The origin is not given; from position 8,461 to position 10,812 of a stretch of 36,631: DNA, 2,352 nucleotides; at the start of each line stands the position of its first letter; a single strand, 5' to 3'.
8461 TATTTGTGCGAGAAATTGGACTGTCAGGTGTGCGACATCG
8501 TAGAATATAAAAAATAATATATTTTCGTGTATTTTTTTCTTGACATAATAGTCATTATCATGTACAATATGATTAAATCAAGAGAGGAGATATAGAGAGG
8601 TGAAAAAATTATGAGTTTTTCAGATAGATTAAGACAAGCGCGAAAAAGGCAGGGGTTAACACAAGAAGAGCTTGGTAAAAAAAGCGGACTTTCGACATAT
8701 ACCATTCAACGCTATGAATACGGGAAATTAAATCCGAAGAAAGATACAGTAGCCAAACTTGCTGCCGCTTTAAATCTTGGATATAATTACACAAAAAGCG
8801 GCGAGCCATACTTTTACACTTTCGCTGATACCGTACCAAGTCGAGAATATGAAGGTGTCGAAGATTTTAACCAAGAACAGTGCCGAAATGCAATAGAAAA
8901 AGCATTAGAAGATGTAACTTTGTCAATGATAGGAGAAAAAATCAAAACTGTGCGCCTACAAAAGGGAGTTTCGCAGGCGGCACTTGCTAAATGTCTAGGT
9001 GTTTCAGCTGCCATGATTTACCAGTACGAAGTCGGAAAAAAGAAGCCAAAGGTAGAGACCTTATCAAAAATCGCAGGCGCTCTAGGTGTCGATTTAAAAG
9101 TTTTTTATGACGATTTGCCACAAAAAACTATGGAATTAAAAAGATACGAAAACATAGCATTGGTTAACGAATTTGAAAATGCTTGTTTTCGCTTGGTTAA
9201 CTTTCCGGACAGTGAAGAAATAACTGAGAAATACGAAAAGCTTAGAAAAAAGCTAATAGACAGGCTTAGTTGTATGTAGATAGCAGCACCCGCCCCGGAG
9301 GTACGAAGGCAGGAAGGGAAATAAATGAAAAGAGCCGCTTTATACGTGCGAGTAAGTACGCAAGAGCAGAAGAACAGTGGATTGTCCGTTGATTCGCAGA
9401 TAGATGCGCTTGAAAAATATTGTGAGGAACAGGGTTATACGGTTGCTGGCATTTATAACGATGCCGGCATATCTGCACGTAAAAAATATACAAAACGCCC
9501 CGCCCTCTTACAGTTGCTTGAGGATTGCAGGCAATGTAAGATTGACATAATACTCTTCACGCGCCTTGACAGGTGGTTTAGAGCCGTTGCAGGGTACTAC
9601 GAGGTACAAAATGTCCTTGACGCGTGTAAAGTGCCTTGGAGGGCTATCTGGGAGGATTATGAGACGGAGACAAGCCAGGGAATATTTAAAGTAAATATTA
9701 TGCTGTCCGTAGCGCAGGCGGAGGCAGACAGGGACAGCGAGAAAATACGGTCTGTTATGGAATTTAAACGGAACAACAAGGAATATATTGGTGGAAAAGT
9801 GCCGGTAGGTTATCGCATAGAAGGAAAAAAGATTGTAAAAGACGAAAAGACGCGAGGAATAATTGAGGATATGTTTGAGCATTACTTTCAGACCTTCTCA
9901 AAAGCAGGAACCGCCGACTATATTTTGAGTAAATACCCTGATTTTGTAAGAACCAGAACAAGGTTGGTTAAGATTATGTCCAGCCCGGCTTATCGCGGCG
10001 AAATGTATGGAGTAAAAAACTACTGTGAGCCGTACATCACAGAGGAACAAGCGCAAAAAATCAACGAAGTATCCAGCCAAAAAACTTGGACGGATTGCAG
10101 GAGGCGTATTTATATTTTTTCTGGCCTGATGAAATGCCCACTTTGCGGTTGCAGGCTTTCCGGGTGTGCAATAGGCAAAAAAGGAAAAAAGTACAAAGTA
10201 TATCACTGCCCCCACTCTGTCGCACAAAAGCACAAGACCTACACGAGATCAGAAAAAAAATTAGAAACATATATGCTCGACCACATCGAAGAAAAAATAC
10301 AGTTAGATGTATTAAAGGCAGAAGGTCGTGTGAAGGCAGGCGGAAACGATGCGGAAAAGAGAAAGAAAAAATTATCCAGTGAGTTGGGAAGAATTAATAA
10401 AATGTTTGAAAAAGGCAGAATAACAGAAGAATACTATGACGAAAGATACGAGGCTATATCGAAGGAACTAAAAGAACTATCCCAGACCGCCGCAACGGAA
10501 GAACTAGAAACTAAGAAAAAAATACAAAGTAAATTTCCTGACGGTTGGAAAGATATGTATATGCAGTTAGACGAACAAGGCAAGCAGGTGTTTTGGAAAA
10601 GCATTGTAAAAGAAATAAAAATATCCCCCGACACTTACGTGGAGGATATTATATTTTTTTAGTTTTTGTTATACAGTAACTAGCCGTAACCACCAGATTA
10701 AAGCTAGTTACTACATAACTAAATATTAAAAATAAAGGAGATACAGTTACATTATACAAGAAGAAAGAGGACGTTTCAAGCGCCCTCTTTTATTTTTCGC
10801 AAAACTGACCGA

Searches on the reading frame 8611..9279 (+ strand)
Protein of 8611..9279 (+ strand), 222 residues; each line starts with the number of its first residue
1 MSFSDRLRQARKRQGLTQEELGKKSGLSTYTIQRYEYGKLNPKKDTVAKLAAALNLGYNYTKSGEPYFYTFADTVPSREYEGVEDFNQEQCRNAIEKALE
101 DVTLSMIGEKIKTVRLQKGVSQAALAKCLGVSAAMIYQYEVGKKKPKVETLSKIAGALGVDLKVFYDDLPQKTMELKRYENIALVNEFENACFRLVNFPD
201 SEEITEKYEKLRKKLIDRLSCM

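Call 4: search_protein_families(library=pfam, proteins=[window:8611-9279:+], max_evalue=0.1)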
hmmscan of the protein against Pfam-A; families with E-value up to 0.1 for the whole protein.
window:8611-9279:+ (222 aa): 22 families
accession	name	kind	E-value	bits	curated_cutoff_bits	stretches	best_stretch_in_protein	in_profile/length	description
PF01381.28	HTH_3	-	1.4e-30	105.5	23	2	111-163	1-53/55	Helix-turn-helix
PF13560.12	HTH_31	-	8.6e-22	77.7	27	2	3-56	2-56/64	Helix-turn-helix domain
PF12844.13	HTH_19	-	1e-16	61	30.2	2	108-163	1-56/64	Helix-turn-helix domain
PF13443.12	HTH_26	-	3.9e-12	46.7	22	2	110-162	1-54/63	Cro/C1-type HTH DNA-binding domain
PF15731.11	MqsA_antitoxin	-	6.2e-07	30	30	1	6-48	73-115/131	Antitoxin component of bacterial toxin-antitoxin system, MqsA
PF21716.3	dnstrm_HI1420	-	1.5e-05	25.2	27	1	96-164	22-88/90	Probable addiction module antidote protein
PF13413.12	HTH_25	-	2.2e-05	24.6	24.6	1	6-38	1-33/62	Helix-turn-helix domain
PF13384.12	HTH_23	-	9e-05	22.6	24.6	0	5-34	6-36/50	Homeodomain-like domain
PF00376.29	MerR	-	0.00023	21.3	28.2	0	20-36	4-20/38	MerR family regulatory protein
PF08279.18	HTH_11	-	0.0004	20.7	25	0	114-139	9-35/55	HTH domain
PF01371.25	Trp_repressor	-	0.0017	18.8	27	0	92-136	20-66/88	Trp repressor protein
PF04545.22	Sigma70_r4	-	0.0026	17.7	24.1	0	10-34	15-39/50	Sigma-70, region 4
PF12802.13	MarR_2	-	0.0035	17.9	27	0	14-34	17-39/61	MarR family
PF11268.13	DUF3071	-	0.0037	17.9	26.9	1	9-56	62-108/168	Protein of unknown function (DUF3071)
PF20432.4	Xre-like-HTH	-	0.0055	17.4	25.8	0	15-43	23-53/63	Antitoxin Xre-like helix-turn-helix domain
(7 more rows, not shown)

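Call 5: search_protein_families(library=phrogs, proteins=[window:8611-9279:+], max_evalue=0.1)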
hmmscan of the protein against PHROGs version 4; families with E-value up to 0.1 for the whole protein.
window:8611-9279:+ (222 aa): 75 families (the best 25 are shown)
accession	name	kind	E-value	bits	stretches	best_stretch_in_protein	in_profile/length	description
phrog_8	-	transcription regulation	2.5e-31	110.4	1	1-200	75-248/346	transcriptional regulator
phrog_3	-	transcription regulation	7.2e-27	96.2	2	98-182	81-167/430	transcriptional repressor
phrog_2439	-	transcription regulation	9e-26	91.6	2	104-173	5-74/367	transcriptional regulator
phrog_1373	-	transcription regulation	1.6e-25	91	2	92-164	52-121/166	transcriptional regulator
phrog_5823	-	transcription regulation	4.9e-24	86.2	2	1-56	5-61/404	transcriptional regulator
phrog_4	-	transcription regulation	1.3e-23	84.6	2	98-168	132-194/400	transcriptional repressor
phrog_2328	-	transcription regulation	2.7e-21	76.7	2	3-56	16-69/128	transcriptional repressor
phrog_2967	-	transcription regulation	4.1e-21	76.6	2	2-60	10-68/225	transcriptional regulator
phrog_7241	-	transcription regulation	1.3e-17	65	2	98-161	54-116/122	transcriptional regulator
phrog_2104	-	unknown function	3.6e-17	63.4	2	106-155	39-88/103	-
phrog_4836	-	transcription regulation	3.6e-16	60.3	2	107-163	76-132/194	CII-like regulator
phrog_38027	-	transcription regulation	2.8e-15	57.6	2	109-165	71-127/143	transcriptional repressor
phrog_147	-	transcription regulation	1.4e-13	52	2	1-51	3-54/100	transcriptional regulator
phrog_4268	-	transcription regulation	2e-13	51.3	2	88-164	17-91/96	transcriptional repressor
phrog_4031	-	unknown function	1.3e-12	48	2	2-61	518-578/626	-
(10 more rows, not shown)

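Call 40: search_protein_families(library=padloc, proteins=[window:8611-9279:+], max_evalue=0.1)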
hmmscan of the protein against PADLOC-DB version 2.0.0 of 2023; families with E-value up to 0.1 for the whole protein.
window:8611-9279:+ (222 aa): 30 families (the best 25 are shown)
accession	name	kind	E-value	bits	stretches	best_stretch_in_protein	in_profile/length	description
PDLC03949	RmrA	-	2e-23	80.9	2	4-63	4-63/363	-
PDLC02926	HTH_VI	-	6.9e-23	78.7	2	106-165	1-60/92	-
PDLC03947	RmrA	-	2e-21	74.3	2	104-175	9-80/383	-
PDLC04142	capH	-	3.5e-20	71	2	106-190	6-74/103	capH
PDLC03954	RmrA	-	5.8e-20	69.5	2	4-68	12-75/380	-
PDLC03952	RmrA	-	1.8e-19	67.9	2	103-169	19-85/395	-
PDLC03944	RmrA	-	9.3e-19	65.7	2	106-168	6-68/384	-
PDLC03951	RmrA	-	1.1e-18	65.4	2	4-60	10-66/400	-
PDLC03946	RmrA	-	3.4e-18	63.5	2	4-65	4-65/357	-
PDLC03955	RmrA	-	8e-18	62.8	2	100-174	14-88/371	-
PDLC03948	RmrA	-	1.3e-17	61.8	2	4-60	10-66/397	-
PDLC03945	RmrA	-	6.8e-17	59.7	2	107-187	3-83/394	-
PDLC03953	RmrA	-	9.3e-13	46.1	2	106-179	5-81/373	-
PDLC03665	Control_protein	-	1.2e-12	46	2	107-165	9-68/77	control protein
PDLC03956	RmrA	-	2.8e-12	44.4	2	105-172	7-75/399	-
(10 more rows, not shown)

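Call 41: search_protein_families(library=ncbifam, proteins=[window:8611-9279:+], max_evalue=0.1)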
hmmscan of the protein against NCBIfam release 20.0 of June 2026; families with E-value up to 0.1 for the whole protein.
window:8611-9279:+ (222 aa): 32 families (the best 25 are shown)
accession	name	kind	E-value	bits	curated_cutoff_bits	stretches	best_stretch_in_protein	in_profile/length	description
NF041951.1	phage_RstR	subfamily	6.2e-30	103.7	80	2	1-60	1-60/108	RstR family transcriptional repressor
TIGR03070.1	couple_hipB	subfamily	2.3e-22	78.7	71.65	2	3-56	3-56/58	type II toxin-antitoxin system Y4mF family antitoxin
TIGR00270.2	TIGR00270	equivalog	2.3e-18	66.5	110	2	3-56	76-129/159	multiprotein bridging factor aMBF1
NF052239.1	antitox_spr1629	equivalog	4.6e-17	62.2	335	2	107-187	3-83/377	spr1629 family repressor/antitoxin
TIGR03830.1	CxxCG_CxxCG_HTH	subfamily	7e-16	58.2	61.8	2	87-148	46-107/127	type II TA system antitoxin MqsA family protein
NF006015.0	PRK08154.1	subfamily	1.1e-15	57.6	204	2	89-179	13-103/314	anaerobic benzoate catabolism transcriptional regulator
NF047948.1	male_kill_WMK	equivalog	3e-15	56.4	300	2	106-166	162-222/300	WO male-killing family protein Wmk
NF007257.0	PRK09706.1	subfamily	1e-14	54.5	101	2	106-202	5-103/135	transcriptional repressor DicA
NF003162.0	PRK04140.1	equivalog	4.3e-13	49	263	2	108-164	128-184/317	transcriptional regulator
NF007408.0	PRK09943.1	equivalog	7.6e-12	45.2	211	2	102-168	4-69/185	HTH-type transcriptional regulator PuuR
NF007271.0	PRK09726.1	equivalog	2e-11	43.7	79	2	109-163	15-69/88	type II toxin-antitoxin system antitoxin HipB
NF038139.1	Reg_Aceta_RamB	equivalog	1.4e-09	37.1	700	1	107-168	3-64/465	acetate metabolism transcriptional regulator RamB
NF046032.1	TransRegSlrRBacil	equivalog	4.7e-09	36.5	250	1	106-168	1-64/149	HTH-type transcriptional regulator SlrR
TIGR02684.1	dnstrm_HI1420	hypoth_equivalog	2.5e-08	34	53.7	1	79-164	4-88/89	addiction module antidote protein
NF041575.1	antitoxPezA_Strep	equivalog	4.5e-08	33.2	290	1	106-158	1-53/158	type II toxin-antitoxin system antitoxin PezA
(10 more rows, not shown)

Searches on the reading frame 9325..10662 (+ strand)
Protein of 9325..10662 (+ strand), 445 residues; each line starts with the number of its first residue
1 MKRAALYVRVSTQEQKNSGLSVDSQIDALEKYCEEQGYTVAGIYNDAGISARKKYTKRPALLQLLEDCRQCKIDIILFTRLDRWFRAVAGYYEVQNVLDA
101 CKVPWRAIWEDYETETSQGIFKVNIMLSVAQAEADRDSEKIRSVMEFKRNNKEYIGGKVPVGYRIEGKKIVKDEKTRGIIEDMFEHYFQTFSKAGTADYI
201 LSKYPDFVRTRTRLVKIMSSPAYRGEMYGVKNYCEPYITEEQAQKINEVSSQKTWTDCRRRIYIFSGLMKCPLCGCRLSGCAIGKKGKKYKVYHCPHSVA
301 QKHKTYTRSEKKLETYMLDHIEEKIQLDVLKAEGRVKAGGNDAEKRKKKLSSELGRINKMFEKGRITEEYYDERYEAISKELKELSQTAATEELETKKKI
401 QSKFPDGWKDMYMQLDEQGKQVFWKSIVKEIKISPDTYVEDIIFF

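Call 4: search_protein_families(library=pfam, proteins=[window:9325-10662:+], max_evalue=0.1)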
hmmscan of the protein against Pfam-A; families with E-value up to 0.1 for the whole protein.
window:9325-10662:+ (445 aa): 4 families
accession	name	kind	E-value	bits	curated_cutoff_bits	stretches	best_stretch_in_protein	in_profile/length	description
PF00239.26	Resolvase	-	6.1e-26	91.7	23.3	1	4-151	1-142/145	Resolvase, N terminal domain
PF13408.12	Zn_ribbon_recom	-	2.9e-06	28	25.3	1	264-321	1-57/58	Recombinase zinc beta ribbon domain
PF05120.17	GvpG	-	0.0015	19.1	30.6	1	347-384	30-67/67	Gas vesicle protein G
PF07508.19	Recombinase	-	0.01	16.5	21.1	1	177-249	4-98/102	Recombinase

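Call 5: search_protein_families(library=phrogs, proteins=[window:9325-10662:+], max_evalue=0.1)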
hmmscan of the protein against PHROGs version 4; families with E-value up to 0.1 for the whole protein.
window:9325-10662:+ (445 aa): 3 families
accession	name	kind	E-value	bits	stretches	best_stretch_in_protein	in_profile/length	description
phrog_95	-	integration and excision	3.1e-92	311.2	1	1-442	87-564/651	integrase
phrog_125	-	DNA, RNA and nucleotide metabolism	8.1e-24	85.5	1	1-199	19-204/254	DNA invertase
phrog_6620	-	integration and excision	2.9e-09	37.8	1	2-93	56-140/201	transposase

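Call 61: find_related_loci(query=window:9325-10662:+, collection=genome_contigs, flank=10000)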
Query window:9325-10662:+ (445 aa) in genome_contigs; peptide patterns used: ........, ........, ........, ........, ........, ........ (x = any residue, [..] = any of these).
52 stretches matched a pattern; 8 encode a relative of the query (tblastn E <= 1e-3); 8 distinct loci.
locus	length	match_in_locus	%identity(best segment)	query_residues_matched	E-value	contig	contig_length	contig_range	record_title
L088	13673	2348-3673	43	1-445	3e-107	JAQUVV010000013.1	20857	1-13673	MAG: Lachnospira sp. isolate STD2_175 NODE_9298_length_20857_cov_2.789677_Sandtown_D2, whole genome shotgun sequence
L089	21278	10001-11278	45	1-435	5e-107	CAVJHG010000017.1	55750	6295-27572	bacterium isolate G02624-L1_cleanbin_000007 genome assembly, contig: Spades_G02624-L1_contig_185, whole genome shotgun s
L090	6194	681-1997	41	1-444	5e-96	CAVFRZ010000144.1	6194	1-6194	Anaerovibrio sp. isolate SRR8978467_cleanbin_000001 genome assembly, contig: Spades_SRR8978467_contig_629, whole genome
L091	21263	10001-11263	40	1-436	1e-95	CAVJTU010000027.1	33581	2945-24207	uncultured Oscillospiraceae bacterium isolate H07682-L1_cleanbin_000010 genome assembly, contig: Spades_H07682-L1_contig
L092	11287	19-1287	39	3-435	1e-90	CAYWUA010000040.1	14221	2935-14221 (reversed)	MAG TPA_asm: uncultured Oscillospiraceae bacterium isolate SRP141132_co3_355 genome assembly, contig: NODE_3829_length_1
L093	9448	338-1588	43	1-436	4e-102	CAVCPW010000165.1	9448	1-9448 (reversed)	Anaerovoracaceae bacterium isolate SRR8978223_cleanbin_000002 genome assembly, contig: Spades_SRR8978223_contig_271, who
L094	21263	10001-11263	46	1-435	8e-113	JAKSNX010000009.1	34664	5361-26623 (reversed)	MAG: Paludibacteraceae bacterium isolate Horse_feces162 MAG162_9, whole genome shotgun sequence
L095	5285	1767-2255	76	106-426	3e-15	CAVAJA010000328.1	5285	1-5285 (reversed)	Lachnospiraceae bacterium isolate SRR8978233_cleanbin_000008 genome assembly, contig: Spades_SRR8978233_contig_1708, who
